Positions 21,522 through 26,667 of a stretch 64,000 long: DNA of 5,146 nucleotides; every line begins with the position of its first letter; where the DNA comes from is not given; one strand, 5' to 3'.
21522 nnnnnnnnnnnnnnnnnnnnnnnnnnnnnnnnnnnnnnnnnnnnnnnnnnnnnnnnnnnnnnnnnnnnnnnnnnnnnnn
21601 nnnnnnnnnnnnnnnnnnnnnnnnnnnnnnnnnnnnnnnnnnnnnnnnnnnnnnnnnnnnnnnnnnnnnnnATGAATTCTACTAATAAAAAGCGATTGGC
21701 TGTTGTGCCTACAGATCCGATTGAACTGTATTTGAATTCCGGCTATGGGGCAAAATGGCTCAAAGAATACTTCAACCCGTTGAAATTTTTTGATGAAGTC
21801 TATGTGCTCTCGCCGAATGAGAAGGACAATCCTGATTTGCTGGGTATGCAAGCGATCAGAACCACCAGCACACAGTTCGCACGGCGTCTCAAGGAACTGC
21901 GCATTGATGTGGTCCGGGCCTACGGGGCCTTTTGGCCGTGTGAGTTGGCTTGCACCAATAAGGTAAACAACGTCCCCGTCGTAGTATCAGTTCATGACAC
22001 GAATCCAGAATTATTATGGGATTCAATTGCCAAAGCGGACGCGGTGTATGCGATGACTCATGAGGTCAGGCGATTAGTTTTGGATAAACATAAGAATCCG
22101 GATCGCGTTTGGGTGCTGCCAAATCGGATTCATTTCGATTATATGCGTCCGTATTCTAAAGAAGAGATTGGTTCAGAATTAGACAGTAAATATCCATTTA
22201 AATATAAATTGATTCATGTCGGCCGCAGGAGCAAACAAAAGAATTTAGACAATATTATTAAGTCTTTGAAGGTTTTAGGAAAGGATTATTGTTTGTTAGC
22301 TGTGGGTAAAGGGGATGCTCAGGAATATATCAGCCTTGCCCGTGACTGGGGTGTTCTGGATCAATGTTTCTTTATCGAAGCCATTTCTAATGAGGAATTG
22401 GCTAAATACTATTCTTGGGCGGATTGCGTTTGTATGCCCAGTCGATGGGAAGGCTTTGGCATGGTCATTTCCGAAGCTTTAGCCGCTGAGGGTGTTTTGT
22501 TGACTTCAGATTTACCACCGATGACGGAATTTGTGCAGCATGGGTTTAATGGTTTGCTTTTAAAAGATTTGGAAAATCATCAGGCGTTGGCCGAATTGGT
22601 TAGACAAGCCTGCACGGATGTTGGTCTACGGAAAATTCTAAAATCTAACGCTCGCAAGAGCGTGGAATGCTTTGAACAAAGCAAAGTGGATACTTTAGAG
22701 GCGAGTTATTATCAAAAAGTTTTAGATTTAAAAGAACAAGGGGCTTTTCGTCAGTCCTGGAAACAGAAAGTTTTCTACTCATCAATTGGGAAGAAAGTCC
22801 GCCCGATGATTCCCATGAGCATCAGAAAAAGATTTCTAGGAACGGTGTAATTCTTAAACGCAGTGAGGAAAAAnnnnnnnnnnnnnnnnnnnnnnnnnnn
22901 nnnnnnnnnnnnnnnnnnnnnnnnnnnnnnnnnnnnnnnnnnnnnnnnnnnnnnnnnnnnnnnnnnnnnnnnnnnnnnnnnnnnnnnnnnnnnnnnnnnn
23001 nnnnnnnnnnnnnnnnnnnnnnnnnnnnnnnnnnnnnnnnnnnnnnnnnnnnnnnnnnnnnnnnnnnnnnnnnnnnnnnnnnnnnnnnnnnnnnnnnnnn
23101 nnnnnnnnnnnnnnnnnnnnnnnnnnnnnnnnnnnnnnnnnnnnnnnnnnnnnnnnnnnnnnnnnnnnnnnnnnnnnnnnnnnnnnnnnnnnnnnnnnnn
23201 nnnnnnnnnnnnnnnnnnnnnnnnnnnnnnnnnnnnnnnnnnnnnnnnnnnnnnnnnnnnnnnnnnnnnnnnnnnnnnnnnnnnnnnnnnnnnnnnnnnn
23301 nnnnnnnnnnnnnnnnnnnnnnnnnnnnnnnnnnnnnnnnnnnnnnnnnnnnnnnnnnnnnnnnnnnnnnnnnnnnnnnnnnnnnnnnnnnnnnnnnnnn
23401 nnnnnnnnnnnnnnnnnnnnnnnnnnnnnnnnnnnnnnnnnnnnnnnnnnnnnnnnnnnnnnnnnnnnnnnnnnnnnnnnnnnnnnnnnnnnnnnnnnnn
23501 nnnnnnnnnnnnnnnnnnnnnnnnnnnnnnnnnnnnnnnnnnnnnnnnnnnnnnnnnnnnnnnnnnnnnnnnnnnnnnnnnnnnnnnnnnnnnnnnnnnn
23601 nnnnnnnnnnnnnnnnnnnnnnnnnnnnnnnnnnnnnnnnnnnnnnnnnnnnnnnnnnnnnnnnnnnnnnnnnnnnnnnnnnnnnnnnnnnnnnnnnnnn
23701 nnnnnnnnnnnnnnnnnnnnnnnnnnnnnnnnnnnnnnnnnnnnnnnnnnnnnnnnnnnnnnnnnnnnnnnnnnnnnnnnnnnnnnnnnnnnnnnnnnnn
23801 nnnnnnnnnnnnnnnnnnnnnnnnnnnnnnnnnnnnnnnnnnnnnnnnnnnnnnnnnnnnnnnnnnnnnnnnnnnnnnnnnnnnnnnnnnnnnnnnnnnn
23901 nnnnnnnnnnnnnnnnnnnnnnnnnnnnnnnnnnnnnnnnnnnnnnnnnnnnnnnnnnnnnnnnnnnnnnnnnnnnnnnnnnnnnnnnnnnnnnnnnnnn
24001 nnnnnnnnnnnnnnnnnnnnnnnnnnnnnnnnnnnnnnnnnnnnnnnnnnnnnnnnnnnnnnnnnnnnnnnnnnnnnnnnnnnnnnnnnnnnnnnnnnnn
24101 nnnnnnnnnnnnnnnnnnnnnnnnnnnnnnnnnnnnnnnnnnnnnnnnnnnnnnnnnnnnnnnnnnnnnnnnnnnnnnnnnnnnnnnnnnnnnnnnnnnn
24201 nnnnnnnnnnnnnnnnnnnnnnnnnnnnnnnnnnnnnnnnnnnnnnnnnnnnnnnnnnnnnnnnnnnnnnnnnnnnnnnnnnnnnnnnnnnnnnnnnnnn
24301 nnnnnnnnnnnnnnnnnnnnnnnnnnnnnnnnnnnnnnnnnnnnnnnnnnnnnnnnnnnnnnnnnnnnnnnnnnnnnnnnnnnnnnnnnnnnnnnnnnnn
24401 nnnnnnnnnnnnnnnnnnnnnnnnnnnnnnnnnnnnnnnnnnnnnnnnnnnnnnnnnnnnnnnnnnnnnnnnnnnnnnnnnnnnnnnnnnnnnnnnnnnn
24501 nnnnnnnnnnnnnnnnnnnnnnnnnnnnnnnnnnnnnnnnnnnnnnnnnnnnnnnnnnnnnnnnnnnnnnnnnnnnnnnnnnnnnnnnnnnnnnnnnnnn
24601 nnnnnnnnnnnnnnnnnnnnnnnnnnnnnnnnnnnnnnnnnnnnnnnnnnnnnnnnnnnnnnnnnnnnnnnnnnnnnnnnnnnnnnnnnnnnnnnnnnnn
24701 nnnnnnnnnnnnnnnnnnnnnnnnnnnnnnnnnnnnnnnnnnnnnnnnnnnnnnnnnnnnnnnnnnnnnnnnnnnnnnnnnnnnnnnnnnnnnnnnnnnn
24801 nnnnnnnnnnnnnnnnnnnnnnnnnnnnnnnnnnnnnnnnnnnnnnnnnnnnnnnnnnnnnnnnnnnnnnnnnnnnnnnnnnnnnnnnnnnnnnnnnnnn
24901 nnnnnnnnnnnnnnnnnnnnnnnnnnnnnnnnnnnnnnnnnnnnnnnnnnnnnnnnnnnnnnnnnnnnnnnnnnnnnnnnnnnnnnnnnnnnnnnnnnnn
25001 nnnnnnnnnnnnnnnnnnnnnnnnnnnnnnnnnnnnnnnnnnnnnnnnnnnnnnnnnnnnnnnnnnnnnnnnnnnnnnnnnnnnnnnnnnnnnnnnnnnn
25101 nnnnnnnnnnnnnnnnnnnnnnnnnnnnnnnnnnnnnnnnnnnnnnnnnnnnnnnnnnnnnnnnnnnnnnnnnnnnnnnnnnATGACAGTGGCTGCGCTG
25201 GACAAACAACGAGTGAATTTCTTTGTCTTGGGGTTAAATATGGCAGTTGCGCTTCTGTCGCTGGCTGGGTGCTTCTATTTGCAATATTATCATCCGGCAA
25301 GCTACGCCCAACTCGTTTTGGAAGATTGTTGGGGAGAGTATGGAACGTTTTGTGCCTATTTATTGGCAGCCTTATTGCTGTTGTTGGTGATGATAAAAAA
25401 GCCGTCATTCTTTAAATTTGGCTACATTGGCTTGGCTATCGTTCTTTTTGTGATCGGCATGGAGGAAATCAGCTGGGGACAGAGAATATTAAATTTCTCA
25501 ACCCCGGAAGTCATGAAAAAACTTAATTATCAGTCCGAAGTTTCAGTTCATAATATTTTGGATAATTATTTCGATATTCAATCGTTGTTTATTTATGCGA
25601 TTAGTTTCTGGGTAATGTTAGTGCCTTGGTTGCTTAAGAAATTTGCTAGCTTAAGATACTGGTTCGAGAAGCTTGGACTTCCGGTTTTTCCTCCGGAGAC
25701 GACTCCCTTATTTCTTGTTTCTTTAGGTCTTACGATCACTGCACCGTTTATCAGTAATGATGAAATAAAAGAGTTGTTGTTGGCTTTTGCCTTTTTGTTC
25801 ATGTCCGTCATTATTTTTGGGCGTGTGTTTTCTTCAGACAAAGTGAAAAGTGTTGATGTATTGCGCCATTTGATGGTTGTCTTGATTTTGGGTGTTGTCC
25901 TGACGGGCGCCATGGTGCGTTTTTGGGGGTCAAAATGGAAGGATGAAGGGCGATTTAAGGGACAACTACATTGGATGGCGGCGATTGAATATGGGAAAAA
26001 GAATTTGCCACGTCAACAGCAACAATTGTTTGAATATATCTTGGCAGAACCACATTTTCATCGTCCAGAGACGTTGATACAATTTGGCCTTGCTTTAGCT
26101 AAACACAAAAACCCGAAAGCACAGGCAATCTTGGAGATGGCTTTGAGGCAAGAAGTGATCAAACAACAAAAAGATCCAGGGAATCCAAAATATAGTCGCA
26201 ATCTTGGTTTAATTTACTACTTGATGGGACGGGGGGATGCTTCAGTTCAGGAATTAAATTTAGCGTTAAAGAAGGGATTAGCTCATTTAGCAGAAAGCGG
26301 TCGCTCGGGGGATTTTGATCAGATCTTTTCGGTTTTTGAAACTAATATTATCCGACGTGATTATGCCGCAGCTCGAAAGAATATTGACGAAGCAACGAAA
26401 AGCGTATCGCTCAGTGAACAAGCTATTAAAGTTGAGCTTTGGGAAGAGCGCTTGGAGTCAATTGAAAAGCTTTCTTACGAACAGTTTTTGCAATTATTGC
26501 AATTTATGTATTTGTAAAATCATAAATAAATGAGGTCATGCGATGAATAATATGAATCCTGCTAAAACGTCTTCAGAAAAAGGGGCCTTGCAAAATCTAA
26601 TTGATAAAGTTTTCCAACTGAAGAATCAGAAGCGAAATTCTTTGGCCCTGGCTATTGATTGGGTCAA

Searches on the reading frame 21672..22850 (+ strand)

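Call 36: search_protein_families(library=pfam, proteins=[window:21672-22850:+], max_evalue=0.00001)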
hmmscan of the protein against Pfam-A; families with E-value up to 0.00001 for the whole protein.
window:21672-22850:+ (392 aa): 3 families
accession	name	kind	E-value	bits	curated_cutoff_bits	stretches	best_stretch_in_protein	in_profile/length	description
PF00534.26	Glycos_transf_1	-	4.6e-33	114.6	26.4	1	177-329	15-171/172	Glycosyl transferases group 1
PF13692.12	Glyco_trans_1_4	-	1.3e-21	77.8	27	1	179-316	3-142/142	Glycosyl transferases group 1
PF13439.12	Glyco_transf_4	-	1.5e-08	35.3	28.5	1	54-153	49-166/170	Glycosyltransferase Family 4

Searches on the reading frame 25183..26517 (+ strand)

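Call 36: search_protein_families(library=pfam, proteins=[window:25183-26517:+], max_evalue=0.00001)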
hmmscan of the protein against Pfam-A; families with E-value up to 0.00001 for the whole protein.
window:25183-26517:+ (444 aa): 0 families

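Call 91: search_protein_families(library=pfam, proteins=[window:25183-26517:+], max_evalue=1)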
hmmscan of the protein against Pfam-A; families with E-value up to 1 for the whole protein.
window:25183-26517:+ (444 aa): 4 families
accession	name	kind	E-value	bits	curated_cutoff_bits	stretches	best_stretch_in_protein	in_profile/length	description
PF13432.12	TPR_16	-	0.002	18.9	32.7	1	304-363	7-59/65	Tetratricopeptide repeat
PF13371.12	TPR_9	-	0.057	13.9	35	1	303-363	4-57/73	Tetratricopeptide repeat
PF13801.11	Metal_resist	-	0.15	12.6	29.2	0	233-288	3-55/125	Heavy-metal resistance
PF14559.12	TPR_19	-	0.32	11.8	25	1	305-364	2-54/68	Tetratricopeptide repeat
